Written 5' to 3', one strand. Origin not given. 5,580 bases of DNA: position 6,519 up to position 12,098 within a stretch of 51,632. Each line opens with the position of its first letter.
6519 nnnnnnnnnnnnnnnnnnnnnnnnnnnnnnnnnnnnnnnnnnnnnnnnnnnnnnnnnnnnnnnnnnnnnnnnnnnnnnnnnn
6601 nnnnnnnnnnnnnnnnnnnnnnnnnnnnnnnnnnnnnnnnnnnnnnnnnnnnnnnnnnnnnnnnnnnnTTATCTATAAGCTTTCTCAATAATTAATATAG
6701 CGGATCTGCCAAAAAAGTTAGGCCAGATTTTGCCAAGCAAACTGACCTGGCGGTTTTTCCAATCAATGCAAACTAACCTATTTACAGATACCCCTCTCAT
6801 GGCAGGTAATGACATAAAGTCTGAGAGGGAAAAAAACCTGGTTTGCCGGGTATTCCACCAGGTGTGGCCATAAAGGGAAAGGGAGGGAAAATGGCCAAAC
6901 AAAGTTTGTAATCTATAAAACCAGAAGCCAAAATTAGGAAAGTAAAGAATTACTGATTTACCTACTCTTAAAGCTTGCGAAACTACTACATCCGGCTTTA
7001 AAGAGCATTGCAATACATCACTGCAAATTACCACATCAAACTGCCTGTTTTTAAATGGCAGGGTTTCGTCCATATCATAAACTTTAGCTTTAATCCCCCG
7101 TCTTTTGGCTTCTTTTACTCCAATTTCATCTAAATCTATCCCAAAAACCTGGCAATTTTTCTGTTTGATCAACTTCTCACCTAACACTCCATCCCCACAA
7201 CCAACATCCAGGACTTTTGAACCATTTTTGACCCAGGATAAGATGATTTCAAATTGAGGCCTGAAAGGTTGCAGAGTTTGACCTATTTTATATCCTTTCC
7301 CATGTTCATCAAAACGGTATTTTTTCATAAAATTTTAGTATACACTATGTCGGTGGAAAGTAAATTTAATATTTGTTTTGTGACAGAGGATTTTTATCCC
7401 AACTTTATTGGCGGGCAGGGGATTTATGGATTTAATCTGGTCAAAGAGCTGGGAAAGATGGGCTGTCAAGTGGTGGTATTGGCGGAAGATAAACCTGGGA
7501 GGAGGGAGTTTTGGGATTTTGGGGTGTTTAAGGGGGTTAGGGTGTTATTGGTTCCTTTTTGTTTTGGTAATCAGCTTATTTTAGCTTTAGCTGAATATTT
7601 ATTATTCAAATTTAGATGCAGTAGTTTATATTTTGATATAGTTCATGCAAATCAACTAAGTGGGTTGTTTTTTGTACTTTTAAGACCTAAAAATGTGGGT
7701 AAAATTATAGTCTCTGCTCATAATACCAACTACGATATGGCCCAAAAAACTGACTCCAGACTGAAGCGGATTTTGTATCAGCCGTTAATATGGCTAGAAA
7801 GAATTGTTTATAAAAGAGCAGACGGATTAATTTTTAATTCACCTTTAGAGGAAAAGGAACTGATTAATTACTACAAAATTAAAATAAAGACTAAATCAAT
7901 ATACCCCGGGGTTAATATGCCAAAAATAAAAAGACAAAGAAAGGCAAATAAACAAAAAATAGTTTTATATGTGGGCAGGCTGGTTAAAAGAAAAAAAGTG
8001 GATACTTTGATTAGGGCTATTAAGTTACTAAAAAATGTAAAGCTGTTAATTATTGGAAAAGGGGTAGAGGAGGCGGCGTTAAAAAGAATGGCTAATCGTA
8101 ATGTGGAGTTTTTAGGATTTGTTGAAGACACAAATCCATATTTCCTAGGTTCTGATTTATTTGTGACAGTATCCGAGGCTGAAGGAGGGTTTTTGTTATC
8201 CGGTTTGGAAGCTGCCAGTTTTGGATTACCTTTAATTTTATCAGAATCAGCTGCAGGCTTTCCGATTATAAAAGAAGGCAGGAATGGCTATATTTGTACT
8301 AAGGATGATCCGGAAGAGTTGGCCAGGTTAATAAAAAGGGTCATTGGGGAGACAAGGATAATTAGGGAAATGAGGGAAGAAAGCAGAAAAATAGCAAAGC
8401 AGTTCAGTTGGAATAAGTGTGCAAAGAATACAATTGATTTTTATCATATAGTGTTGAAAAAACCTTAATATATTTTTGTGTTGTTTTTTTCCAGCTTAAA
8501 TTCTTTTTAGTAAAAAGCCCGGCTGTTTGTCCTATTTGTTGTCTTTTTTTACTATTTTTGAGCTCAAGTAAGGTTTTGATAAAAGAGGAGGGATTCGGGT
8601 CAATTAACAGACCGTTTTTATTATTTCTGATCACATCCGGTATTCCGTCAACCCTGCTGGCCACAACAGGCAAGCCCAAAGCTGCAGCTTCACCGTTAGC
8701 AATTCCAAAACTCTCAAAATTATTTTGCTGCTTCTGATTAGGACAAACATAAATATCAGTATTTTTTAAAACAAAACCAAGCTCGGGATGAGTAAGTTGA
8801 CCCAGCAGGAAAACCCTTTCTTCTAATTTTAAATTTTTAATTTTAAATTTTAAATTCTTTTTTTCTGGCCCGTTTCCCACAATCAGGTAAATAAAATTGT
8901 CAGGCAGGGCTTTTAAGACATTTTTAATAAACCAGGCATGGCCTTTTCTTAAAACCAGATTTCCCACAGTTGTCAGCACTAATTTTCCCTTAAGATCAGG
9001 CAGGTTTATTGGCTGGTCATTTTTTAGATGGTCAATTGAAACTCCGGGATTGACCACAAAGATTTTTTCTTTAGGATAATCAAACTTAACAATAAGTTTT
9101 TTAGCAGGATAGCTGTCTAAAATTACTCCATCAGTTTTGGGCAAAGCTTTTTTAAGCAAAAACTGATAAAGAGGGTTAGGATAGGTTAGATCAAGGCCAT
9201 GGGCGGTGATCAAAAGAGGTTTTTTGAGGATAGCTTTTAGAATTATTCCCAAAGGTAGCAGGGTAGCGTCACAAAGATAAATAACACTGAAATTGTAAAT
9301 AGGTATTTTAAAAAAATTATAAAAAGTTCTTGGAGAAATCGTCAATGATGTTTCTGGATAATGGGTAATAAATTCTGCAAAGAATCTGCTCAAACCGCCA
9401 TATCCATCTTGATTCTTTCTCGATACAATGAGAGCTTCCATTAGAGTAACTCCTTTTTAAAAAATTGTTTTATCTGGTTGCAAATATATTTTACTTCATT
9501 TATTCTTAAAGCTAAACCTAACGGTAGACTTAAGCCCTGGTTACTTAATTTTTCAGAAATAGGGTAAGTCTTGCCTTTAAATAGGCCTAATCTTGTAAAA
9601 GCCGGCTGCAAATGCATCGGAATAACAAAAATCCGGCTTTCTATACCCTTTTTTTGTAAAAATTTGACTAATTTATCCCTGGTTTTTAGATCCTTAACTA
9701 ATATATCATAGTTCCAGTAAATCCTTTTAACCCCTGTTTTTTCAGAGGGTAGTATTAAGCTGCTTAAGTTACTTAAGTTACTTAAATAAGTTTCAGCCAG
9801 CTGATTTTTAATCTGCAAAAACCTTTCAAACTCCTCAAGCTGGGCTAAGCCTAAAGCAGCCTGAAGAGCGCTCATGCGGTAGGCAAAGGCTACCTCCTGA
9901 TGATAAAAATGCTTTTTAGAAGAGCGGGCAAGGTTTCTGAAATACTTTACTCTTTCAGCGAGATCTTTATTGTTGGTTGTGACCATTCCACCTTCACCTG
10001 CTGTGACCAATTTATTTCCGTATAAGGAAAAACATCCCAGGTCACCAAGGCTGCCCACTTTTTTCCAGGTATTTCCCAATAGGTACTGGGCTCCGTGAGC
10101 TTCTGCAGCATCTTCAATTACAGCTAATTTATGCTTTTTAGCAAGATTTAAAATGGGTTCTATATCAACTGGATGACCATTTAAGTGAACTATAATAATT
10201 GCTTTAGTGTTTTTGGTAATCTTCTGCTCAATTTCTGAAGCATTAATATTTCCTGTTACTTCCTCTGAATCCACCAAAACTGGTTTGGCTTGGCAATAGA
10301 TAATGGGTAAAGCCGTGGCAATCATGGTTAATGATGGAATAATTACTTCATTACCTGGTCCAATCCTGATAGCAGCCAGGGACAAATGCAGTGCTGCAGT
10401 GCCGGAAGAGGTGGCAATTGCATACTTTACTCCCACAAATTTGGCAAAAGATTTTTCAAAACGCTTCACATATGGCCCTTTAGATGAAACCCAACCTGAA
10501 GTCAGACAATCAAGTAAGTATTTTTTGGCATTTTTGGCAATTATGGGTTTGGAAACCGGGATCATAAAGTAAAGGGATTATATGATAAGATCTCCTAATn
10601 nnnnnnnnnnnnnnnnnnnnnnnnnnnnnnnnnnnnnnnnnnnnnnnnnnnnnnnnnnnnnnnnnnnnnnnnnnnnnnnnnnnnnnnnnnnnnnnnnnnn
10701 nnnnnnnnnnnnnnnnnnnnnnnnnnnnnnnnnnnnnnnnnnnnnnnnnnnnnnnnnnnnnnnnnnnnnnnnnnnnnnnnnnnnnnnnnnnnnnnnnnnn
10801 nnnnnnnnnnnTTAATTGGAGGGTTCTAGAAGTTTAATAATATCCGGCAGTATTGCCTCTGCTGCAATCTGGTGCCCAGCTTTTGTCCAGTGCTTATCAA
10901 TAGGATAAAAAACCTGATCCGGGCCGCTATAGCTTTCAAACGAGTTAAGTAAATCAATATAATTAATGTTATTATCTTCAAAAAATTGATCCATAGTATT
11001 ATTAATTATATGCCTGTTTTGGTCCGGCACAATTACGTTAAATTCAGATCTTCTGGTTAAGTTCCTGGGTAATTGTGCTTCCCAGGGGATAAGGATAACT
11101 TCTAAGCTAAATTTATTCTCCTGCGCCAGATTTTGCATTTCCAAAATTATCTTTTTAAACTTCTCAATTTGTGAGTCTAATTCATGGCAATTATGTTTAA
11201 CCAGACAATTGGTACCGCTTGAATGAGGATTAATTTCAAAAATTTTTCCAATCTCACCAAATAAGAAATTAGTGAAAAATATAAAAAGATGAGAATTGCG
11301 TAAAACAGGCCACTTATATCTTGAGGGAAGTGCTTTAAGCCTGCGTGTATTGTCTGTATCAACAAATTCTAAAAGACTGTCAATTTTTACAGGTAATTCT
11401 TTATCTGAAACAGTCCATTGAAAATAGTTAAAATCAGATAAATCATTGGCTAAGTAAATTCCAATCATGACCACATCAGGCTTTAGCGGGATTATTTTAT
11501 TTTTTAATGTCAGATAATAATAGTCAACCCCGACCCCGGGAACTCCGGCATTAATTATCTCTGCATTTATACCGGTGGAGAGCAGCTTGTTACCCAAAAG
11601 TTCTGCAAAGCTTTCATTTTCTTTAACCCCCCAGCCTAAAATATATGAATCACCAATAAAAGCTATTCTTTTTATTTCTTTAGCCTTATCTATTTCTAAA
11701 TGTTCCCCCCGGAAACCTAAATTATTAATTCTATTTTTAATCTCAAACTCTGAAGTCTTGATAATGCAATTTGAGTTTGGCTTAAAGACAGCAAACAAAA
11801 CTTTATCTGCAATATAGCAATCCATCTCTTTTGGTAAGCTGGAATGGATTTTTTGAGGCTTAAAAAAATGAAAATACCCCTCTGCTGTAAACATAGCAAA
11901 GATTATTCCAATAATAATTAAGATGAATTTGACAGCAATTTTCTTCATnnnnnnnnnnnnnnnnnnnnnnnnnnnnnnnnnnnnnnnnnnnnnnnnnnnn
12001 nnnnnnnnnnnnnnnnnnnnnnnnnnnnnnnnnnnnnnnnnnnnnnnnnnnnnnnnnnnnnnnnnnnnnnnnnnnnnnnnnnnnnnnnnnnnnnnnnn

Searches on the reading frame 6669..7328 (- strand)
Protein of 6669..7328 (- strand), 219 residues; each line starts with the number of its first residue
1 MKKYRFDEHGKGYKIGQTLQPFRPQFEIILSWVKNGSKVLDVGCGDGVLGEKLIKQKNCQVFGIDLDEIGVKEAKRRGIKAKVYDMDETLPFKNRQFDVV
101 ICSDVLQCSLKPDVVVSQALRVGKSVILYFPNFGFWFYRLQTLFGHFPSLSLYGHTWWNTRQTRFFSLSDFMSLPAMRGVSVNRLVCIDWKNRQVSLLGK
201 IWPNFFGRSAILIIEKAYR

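Call 29: search_protein_families(library=pfam, proteins=[window:6669-7328:-], max_evalue=0.001)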
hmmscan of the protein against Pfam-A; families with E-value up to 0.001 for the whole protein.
window:6669-7328:- (219 aa): 13 families
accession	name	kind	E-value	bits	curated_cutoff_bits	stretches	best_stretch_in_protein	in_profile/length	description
PF07021.18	MetW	-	7.7e-46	156.6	21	1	23-213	1-192/193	Methionine biosynthesis protein MetW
PF13847.12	Methyltransf_31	-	1.1e-14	54.8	27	1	34-125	2-103/145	Methyltransferase domain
PF13649.12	Methyltransf_25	-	3.3e-14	53.8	27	1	39-122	1-92/97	Methyltransferase domain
PF08241.18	Methyltransf_11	-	3.9e-13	50.3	21.2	1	40-124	1-88/95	Methyltransferase domain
PF08242.18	Methyltransf_12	-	1.3e-10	42.3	30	1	40-120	1-89/98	Methyltransferase domain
PF13489.12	Methyltransf_23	-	4.7e-10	39.9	27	1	34-121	21-106/164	Methyltransferase domain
PF06325.19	PrmA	-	1.9e-07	31.3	22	1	31-102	157-232/296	Ribosomal protein L11 methyltransferase (PrmA)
PF05175.20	MTS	-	8.5e-06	25.9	23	1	34-102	28-104/170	Methyltransferase small domain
PF01728.25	FtsJ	-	6.9e-05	23.3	24.1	1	32-119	18-114/181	FtsJ-like methyltransferase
PF13679.12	Methyltransf_32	-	0.00013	22.4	27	1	35-94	25-86/143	Methyltransferase domain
PF03141.22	Methyltransf_29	-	0.00038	19.6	23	1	32-104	114-189/506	Putative S-adenosyl-L-methionine-dependent methyltransferase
PF02353.26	CMAS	-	0.0005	19.9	27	1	33-77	60-104/273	Mycolic acid cyclopropane synthetase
PF01209.24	Ubie_methyltran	-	0.0009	19.1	20.1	0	30-122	42-142/233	ubiE/COQ5 methyltransferase family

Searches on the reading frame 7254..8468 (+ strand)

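Call 29: search_protein_families(library=pfam, proteins=[window:7254-8468:+], max_evalue=0.001)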
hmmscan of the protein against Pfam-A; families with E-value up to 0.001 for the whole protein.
window:7254-8468:+ (404 aa): 5 families
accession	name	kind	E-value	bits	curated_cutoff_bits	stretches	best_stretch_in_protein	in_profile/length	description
PF00534.26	Glycos_transf_1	-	2.3e-27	96.1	26.4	1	226-380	7-168/172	Glycosyl transferases group 1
PF13692.12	Glyco_trans_1_4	-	3.9e-27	95.7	27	1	235-364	2-140/142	Glycosyl transferases group 1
PF13439.12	Glyco_transf_4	-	9.8e-21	74.9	28.5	1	52-221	1-167/170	Glycosyltransferase Family 4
PF13579.12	Glyco_trans_4_4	-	2.8e-12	47.7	29.7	1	53-206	1-145/158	Glycosyl transferase 4-like domain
PF20706.3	GT4-conflict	-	1.4e-08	34.6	26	1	214-391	175-383/385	Family 4 Glycosyltransferase in conflict systems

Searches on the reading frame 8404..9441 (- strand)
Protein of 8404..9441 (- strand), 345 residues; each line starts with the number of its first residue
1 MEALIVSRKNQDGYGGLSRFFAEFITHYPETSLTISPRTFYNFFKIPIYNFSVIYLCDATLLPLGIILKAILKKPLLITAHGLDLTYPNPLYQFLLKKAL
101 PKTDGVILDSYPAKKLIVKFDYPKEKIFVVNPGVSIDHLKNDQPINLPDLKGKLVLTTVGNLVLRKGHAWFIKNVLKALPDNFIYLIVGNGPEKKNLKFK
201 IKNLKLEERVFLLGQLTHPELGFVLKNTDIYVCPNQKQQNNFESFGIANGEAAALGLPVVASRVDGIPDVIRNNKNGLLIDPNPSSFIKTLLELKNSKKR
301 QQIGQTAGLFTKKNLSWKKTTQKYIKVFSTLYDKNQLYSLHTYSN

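Call 29: search_protein_families(library=pfam, proteins=[window:8404-9441:-], max_evalue=0.001)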
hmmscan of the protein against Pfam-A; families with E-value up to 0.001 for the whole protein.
window:8404-9441:- (345 aa): 4 families
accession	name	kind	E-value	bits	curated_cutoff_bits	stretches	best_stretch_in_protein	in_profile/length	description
PF00534.26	Glycos_transf_1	-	8e-33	113.8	26.4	1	151-307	13-169/172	Glycosyl transferases group 1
PF13692.12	Glyco_trans_1_4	-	1.6e-26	93.7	27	1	155-294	3-139/142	Glycosyl transferases group 1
PF13439.12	Glyco_transf_4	-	4.5e-09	37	28.5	1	50-137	72-169/170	Glycosyltransferase Family 4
PF13524.12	Glyco_trans_1_2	-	6.2e-05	23.4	25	1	170-324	4-142/144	Glycosyl transferase-like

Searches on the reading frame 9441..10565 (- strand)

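Call 29: search_protein_families(library=pfam, proteins=[window:9441-10565:-], max_evalue=0.001)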
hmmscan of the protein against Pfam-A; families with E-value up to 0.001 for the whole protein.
window:9441-10565:- (374 aa): 5 families
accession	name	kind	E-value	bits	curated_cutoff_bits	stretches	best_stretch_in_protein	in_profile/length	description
PF01041.23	DegT_DnrJ_EryC1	-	1.2e-110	370.6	19.8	1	9-365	3-359/360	DegT/DnrJ/EryC1/StrS aminotransferase family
PF01212.27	Beta_elim_lyase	-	1.8e-10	41.1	27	1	31-217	32-231/288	Beta-eliminating lyase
PF01053.26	Cys_Met_Meta_PP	-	1.1e-07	31.2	27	1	29-154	50-175/381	Cys/Met metabolism PLP-dependent enzyme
PF00266.25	Aminotran_5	-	2.3e-06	27.3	21.5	1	35-158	47-181/371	Aminotransferase class-V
PF00155.27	Aminotran_1_2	-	1.7e-05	24.7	19.7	1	33-128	44-155/361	Aminotransferase class I and II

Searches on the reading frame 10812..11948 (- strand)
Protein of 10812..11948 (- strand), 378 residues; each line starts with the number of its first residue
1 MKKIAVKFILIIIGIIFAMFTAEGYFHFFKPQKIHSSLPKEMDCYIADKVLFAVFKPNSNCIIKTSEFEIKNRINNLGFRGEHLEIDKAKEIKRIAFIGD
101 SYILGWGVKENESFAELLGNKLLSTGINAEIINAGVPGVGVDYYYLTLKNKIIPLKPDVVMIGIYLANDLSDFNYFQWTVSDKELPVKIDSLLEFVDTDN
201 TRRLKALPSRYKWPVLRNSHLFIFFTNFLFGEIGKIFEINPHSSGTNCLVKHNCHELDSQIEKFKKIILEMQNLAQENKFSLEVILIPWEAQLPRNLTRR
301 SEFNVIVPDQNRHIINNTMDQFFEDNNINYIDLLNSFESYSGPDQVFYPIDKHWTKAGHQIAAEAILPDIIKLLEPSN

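Call 29: search_protein_families(library=pfam, proteins=[window:10812-11948:-], max_evalue=0.001)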
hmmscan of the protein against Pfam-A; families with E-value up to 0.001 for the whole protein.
window:10812-11948:- (378 aa): 3 families
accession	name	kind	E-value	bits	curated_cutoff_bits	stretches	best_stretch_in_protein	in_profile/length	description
PF13472.12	Lipase_GDSL_2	-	6.7e-07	30.4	32.9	0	97-163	1-69/178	GDSL-like Lipase/Acylhydrolase family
PF00657.28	Lipase_GDSL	-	4.3e-06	27.5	23.6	0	95-192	1-110/208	GDSL-like Lipase/Acylhydrolase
PF16822.11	ALGX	-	1e-05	25.8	26.5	1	322-366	81-126/268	SGNH hydrolase-like domain, acetyltransferase AlgX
